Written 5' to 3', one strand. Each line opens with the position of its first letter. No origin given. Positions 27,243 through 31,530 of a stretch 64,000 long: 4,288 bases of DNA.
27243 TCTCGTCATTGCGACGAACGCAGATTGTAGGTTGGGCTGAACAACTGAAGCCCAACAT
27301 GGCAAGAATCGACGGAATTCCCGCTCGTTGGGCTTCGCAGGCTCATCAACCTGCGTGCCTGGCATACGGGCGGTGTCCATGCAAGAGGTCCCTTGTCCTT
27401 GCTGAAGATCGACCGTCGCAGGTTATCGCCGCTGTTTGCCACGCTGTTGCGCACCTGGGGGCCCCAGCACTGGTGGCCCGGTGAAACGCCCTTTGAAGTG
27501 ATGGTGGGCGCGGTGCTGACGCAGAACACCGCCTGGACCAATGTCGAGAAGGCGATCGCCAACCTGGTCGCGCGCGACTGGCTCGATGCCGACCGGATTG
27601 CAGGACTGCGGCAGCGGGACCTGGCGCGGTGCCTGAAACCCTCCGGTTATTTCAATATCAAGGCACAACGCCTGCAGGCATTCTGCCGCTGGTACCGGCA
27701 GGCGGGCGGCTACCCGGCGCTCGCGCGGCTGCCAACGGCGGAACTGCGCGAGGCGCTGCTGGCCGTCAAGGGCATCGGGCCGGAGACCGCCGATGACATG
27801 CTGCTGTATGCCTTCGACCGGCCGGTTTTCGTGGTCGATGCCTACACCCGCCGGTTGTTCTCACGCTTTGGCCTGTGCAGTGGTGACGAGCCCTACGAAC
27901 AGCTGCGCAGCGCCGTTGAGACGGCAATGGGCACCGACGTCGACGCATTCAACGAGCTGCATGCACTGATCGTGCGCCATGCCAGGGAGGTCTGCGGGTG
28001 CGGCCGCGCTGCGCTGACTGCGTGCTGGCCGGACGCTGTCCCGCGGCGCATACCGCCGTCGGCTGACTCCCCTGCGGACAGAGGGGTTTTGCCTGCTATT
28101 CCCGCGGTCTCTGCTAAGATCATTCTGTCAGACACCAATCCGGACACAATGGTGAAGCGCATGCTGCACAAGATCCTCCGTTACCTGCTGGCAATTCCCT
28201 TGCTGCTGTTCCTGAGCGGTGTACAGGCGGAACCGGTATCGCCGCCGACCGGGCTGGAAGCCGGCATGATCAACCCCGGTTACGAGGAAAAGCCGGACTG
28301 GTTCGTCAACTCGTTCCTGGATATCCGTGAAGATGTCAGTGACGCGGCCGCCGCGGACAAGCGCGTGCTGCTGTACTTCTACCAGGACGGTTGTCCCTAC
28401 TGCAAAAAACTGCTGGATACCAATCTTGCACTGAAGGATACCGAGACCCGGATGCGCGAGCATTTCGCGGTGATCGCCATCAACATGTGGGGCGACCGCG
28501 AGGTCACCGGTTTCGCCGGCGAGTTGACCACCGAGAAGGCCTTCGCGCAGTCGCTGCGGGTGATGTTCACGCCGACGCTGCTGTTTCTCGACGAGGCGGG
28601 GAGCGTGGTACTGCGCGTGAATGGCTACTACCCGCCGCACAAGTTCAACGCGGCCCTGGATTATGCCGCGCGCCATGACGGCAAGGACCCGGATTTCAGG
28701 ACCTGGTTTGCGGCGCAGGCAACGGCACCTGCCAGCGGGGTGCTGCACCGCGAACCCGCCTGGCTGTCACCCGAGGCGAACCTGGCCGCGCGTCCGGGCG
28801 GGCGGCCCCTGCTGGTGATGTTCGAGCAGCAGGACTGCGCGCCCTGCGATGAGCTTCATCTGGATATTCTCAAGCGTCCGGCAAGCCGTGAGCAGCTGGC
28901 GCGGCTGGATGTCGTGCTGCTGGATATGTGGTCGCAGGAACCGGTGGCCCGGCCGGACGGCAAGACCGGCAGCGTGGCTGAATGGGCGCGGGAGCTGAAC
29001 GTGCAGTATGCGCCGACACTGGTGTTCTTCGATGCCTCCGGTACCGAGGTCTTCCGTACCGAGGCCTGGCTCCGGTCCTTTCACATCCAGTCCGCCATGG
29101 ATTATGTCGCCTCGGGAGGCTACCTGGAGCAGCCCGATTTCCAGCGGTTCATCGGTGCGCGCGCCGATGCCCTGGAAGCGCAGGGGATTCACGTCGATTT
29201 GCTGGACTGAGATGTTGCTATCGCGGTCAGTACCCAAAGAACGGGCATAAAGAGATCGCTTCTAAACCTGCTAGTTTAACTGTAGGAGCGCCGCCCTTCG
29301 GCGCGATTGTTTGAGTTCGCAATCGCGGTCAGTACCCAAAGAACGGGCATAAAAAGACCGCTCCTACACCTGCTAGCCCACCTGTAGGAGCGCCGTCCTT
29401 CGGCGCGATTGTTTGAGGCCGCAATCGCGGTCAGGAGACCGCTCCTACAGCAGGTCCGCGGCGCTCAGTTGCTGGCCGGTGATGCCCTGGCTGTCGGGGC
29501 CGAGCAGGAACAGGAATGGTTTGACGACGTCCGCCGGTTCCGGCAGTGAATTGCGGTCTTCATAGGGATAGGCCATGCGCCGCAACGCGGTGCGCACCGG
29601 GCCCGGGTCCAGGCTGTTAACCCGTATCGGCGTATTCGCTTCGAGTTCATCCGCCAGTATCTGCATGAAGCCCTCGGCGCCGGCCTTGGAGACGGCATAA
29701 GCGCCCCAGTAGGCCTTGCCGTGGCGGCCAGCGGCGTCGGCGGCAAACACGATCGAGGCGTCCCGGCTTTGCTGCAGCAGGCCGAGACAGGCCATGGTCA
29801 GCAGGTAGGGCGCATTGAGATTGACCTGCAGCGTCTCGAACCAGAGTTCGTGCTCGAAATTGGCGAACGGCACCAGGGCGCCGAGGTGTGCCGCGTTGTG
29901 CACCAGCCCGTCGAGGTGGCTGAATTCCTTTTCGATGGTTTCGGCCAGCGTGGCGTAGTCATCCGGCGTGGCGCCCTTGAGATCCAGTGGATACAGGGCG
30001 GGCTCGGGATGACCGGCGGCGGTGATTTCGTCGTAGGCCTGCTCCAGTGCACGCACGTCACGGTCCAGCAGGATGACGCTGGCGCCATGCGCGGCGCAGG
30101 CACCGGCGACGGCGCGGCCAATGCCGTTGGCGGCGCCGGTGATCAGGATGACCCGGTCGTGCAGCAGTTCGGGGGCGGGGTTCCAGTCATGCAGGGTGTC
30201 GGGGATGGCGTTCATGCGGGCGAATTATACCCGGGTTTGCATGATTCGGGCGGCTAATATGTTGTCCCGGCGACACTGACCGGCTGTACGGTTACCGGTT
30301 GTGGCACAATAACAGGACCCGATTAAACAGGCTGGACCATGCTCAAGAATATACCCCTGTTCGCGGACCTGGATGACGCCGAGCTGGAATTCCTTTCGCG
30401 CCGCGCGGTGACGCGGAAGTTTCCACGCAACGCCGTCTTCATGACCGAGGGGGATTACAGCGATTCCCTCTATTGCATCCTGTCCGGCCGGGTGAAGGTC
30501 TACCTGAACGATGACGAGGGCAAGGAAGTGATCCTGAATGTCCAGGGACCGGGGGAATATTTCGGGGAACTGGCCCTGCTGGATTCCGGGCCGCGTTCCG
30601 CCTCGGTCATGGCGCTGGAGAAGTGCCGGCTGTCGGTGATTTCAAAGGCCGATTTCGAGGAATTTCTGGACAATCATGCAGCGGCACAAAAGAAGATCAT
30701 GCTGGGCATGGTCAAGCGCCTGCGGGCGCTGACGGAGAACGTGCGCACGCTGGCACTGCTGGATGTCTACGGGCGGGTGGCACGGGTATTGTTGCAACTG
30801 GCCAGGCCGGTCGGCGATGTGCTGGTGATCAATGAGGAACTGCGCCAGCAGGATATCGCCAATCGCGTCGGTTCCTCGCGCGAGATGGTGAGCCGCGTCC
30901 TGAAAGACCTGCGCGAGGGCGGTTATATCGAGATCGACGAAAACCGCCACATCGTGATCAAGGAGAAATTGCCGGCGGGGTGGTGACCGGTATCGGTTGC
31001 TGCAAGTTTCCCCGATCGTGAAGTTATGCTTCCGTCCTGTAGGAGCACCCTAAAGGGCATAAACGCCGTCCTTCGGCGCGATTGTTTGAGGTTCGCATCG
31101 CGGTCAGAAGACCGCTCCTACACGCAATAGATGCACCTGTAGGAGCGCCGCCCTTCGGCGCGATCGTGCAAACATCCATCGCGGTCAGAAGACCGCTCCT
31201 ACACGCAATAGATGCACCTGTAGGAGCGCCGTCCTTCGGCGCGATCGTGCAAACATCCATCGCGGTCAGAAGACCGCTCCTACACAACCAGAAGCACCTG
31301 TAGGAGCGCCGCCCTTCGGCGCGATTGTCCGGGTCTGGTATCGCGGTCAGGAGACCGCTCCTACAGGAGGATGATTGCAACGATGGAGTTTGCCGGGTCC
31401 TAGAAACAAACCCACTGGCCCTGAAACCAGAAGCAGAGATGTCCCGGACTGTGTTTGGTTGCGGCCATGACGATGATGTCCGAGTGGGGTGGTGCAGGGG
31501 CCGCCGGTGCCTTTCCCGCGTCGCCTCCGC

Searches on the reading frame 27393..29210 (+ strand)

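Call 39: search_protein_families(library=pfam, proteins=[window:27393-29210:+], max_evalue=0.01)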
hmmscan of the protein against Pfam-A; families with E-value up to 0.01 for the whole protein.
window:27393-29210:+ (605 aa): 9 families
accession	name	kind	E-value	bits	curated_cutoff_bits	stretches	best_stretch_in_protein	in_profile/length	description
PF13098.12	Thioredoxin_2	-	1.5e-36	125.3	27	2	319-422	2-104/104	Thioredoxin-like domain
PF00730.31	HhH-GPD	-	2.8e-16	60.3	26.2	1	38-175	1-102/108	HhH-GPD superfamily base excision DNA repair protein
PF13899.12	Thioredoxin_7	-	1.3e-11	44.9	27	2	311-400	6-82/83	Thioredoxin-like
PF13728.12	TraF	-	8.4e-06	26.2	23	1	320-402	127-202/224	F plasmid transfer operon protein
PF00085.26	Thioredoxin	-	5.9e-05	23.5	23.5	0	320-400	16-80/103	Thioredoxin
PF13905.12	Thioredoxin_8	-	0.00018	22.2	27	0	323-370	2-48/94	Thioredoxin-like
PF08534.16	Redoxin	-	0.0003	21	26.6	0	315-408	21-131/148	Redoxin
PF00633.29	HHH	-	0.00064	19.9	24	0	119-135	10-26/30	Helix-hairpin-helix motif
PF13743.12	Thioredoxin_5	-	0.0056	16.9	27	0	531-552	149-170/186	Thioredoxin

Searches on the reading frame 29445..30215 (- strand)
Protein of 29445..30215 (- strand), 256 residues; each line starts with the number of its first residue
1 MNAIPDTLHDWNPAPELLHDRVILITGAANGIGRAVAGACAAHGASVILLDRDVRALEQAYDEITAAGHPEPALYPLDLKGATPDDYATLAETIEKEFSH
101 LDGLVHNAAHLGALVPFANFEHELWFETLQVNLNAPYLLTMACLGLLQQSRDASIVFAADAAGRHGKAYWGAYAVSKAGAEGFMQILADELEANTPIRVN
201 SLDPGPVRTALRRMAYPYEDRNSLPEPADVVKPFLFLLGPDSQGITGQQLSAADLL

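Call 39: search_protein_families(library=pfam, proteins=[window:29445-30215:-], max_evalue=0.01)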
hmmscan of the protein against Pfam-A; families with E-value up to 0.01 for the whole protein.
window:29445-30215:- (256 aa): 5 families
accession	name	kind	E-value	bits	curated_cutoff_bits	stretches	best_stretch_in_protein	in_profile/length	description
PF00106.31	adh_short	-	1.9e-40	138.9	26.6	1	21-213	1-188/195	short chain dehydrogenase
PF13561.12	adh_short_C2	-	4e-37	128.5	27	1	27-250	1-229/236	Enoyl-(Acyl carrier protein) reductase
PF08659.16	KR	-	1.4e-08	35.3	22.6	1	23-189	3-165/180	KR domain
PF23441.1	SDR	-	4.1e-05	23.5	27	1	20-212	7-199/258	SDR-like rossmann domain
PF01370.27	Epimerase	-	0.0032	17.3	20.9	1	23-113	1-76/240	NAD dependent epimerase/dehydratase family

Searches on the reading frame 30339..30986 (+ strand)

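Call 39: search_protein_families(library=pfam, proteins=[window:30339-30986:+], max_evalue=0.01)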
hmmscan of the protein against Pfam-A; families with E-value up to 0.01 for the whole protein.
window:30339-30986:+ (215 aa): 12 families
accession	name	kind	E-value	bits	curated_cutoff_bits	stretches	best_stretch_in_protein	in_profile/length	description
PF00027.35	cNMP_binding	-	5.2e-27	94.1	27.5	1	26-113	2-89/89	Cyclic nucleotide-binding domain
PF13545.12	HTH_Crp_2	-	7.7e-16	58.3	27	1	145-208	1-62/70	Crp-like helix-turn-helix domain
PF00325.26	Crp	-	3.3e-10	39.9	21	1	171-197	6-32/32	Bacterial regulatory proteins, crp family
PF01978.25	TrmB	-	1.8e-05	24.9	25.6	1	161-204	16-59/68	Sugar-specific transcriptional regulator TrmB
PF15977.11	HTH_46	-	2.1e-05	24.8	29.3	1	173-212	29-67/68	Winged helix-turn-helix DNA binding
PF12802.13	MarR_2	-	0.00014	22.4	27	1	162-199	14-52/61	MarR family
PF24034.1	DUF7343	-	0.00016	21.9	27.6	1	168-198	19-49/62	Domain of unknown function (DUF7343)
PF13412.12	HTH_24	-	0.00022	21.2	21.9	1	166-198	16-48/48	Winged helix-turn-helix DNA-binding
PF25213.1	HVO_A0261_N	-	0.001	19.4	35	1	165-203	22-60/86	HVO_A0261 N-terminal domain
PF01047.28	MarR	-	0.0029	17.9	24.6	1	166-198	16-48/59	MarR family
PF09339.16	HTH_IclR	-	0.0078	16.4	22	0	166-200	17-51/52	IclR helix-turn-helix domain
PF24270.1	HTH_Cmi2_C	-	0.0079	16.9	27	0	123-203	34-124/125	Cmi2, C-terminal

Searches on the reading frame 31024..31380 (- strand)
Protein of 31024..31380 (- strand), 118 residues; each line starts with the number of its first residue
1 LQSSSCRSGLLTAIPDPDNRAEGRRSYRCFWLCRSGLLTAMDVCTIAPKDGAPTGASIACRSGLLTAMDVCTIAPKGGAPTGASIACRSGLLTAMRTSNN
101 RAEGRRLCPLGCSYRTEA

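Call 39: search_protein_families(library=pfam, proteins=[window:31024-31380:-], max_evalue=0.01)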
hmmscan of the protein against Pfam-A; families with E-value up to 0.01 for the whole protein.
window:31024-31380:- (118 aa): 1 family
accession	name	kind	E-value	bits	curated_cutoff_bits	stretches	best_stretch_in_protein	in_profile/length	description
PF22496.1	SOR_N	-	0.0078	16.7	27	0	52-67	21-36/37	Class III superoxide reductase, N-terminal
